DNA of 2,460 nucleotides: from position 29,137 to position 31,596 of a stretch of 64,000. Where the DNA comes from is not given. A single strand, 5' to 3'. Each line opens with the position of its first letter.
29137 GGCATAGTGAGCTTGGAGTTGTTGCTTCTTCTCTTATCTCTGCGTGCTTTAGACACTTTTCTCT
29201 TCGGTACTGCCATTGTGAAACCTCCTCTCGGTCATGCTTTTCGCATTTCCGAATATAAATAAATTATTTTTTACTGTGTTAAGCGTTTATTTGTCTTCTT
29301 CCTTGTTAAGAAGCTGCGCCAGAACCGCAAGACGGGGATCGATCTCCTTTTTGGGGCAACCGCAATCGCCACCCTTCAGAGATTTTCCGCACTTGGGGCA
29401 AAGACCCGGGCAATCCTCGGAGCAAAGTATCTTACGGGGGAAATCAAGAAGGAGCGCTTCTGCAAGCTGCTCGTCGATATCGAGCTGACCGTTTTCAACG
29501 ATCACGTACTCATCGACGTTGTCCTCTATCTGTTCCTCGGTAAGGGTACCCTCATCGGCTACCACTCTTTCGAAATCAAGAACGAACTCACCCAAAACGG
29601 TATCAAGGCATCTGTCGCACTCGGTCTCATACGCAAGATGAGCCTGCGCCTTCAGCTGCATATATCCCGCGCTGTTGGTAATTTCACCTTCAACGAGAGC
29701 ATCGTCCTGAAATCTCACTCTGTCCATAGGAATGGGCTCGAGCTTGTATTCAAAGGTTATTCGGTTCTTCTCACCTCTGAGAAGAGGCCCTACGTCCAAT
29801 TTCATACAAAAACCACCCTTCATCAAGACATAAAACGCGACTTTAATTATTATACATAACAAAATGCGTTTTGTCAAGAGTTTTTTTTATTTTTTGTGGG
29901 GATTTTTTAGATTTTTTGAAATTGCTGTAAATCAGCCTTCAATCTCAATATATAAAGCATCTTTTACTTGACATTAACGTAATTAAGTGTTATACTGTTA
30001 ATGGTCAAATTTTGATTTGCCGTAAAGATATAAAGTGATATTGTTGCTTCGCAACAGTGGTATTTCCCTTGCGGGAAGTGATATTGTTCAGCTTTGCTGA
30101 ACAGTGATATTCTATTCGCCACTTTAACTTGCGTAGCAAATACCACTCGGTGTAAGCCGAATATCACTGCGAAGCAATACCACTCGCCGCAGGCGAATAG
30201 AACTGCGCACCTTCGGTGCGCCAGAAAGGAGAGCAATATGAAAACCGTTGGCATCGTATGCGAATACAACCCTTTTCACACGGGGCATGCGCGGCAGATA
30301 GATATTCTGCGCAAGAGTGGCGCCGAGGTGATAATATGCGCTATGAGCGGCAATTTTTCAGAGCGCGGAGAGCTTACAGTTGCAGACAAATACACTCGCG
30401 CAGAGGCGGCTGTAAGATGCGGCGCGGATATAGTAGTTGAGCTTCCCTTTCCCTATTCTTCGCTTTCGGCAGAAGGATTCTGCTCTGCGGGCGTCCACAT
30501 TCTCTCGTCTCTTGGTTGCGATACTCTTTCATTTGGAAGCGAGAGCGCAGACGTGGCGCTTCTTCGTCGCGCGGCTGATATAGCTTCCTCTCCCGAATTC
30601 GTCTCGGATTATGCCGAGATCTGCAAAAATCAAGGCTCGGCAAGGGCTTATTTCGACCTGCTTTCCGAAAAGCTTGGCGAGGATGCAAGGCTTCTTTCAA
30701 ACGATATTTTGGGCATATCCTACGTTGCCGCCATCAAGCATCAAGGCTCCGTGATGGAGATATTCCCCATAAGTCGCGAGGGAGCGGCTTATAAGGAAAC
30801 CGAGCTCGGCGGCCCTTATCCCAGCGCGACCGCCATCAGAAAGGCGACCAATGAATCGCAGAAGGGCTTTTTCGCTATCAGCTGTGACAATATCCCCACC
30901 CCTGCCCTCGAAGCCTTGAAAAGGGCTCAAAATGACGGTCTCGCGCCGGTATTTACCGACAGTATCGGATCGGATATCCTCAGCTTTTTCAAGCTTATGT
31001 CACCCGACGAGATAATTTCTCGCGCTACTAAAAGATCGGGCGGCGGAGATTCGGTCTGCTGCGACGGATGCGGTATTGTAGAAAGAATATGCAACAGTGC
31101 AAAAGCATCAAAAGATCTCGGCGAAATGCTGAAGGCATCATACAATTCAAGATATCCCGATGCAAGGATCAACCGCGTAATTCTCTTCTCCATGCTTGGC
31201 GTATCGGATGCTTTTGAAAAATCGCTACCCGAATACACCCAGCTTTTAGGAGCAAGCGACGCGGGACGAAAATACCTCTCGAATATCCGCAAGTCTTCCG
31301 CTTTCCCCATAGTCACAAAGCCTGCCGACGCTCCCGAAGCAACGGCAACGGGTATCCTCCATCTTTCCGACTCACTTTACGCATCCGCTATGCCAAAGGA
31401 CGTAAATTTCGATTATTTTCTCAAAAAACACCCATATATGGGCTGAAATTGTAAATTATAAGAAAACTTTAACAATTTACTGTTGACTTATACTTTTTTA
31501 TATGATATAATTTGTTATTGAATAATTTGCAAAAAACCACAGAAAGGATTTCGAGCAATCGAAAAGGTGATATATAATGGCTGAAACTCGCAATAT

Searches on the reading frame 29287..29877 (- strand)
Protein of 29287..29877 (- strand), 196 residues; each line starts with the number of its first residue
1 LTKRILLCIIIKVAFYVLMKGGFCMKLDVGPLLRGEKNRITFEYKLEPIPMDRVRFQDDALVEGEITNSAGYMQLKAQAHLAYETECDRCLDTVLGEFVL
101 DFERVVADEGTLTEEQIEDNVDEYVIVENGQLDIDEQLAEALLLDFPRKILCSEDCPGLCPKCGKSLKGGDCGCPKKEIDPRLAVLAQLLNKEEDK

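Call 20: search_protein_families(library=pfam, proteins=[window:29287-29877:-])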
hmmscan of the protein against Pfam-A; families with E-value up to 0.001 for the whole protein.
window:29287-29877:- (196 aa): 1 family
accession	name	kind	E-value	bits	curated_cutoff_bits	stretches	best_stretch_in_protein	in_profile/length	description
PF02620.22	YceD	-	2.1e-26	92.7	33.2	1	75-189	1-118/119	Large ribosomal RNA subunit accumulation protein YceD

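Call 48: find_encoding_contigs(protein=window:29287-29877:-, flank=1500, max_places=10)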
Protein window:29287-29877:- (196 aa): no gene with exactly this product is on record in the collection.

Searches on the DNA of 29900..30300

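Call 24: search_rna_families(source=window, start=29900, end=30300, threshold=evalue, max_evalue=10, show_alignments=2)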
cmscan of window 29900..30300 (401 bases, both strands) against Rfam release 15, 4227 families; matches with E-value up to 10: 5.
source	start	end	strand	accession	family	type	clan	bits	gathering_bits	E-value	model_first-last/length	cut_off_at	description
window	30033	30115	+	RF01706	Gut-1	Gene; sRNA;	-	45.4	50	6.5e-08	1-77/77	no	Gut-1 RNA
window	30135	30205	-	RF01706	Gut-1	Gene; sRNA;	-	44.1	50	1.3e-07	1-77/77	no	Gut-1 RNA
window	29936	30022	-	RF01749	pan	Cis-reg;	-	17.3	36.2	1.8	1-92/92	no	pan motif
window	30074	30114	+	RF03299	mir-1000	Gene; miRNA;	-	14.3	50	3.5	1-72/72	no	mir-1000 microRNA precursor family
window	30064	30077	+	RF01370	CRISPR-DR57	Gene; CRISPR;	-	12.6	39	9.8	8-21/37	no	CRISPR RNA direct repeat element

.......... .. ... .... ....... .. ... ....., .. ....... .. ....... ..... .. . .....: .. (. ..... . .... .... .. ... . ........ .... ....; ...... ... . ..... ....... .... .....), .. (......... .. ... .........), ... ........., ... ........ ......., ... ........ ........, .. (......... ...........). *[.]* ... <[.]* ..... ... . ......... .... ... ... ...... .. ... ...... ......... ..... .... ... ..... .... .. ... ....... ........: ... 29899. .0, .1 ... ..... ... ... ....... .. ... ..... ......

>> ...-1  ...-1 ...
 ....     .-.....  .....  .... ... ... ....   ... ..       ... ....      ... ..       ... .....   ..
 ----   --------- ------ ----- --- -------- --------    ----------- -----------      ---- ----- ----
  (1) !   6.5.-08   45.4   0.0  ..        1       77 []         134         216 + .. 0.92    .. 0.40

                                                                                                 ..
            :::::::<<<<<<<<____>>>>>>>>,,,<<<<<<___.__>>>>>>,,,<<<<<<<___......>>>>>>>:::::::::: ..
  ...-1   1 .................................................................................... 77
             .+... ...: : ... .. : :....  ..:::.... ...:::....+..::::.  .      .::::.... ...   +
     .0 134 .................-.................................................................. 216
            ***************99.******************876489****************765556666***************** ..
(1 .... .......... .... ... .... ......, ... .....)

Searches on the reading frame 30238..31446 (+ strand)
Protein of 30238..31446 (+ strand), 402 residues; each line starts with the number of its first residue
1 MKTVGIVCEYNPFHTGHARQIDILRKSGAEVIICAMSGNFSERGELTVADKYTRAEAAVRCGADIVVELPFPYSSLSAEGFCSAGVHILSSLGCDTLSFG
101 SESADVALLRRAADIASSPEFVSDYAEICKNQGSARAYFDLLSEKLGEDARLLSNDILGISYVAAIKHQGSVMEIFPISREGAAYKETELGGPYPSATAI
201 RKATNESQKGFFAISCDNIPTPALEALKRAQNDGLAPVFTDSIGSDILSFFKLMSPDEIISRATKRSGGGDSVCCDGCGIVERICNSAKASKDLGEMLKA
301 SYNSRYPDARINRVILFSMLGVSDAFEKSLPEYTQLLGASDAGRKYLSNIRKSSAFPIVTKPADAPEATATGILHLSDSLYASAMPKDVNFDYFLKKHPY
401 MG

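Call 20: search_protein_families(library=pfam, proteins=[window:30238-31446:+])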
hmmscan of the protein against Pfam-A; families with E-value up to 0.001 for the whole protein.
window:30238-31446:+ (402 aa): 2 families
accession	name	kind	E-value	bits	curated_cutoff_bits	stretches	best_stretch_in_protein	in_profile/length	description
PF05636.17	HIGH_NTase1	-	2.3e-84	284.5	27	1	1-371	1-371/402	HIGH Nucleotidyl Transferase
PF01467.32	CTP_transf_like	-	1.2e-05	25.9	21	1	10-63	6-58/133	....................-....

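Call 76: find_encoding_contigs(protein=window:30238-31446:+, flank=1200, max_places=10)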
Protein window:30238-31446:+ (402 aa): no gene with exactly this product is on record in the collection.
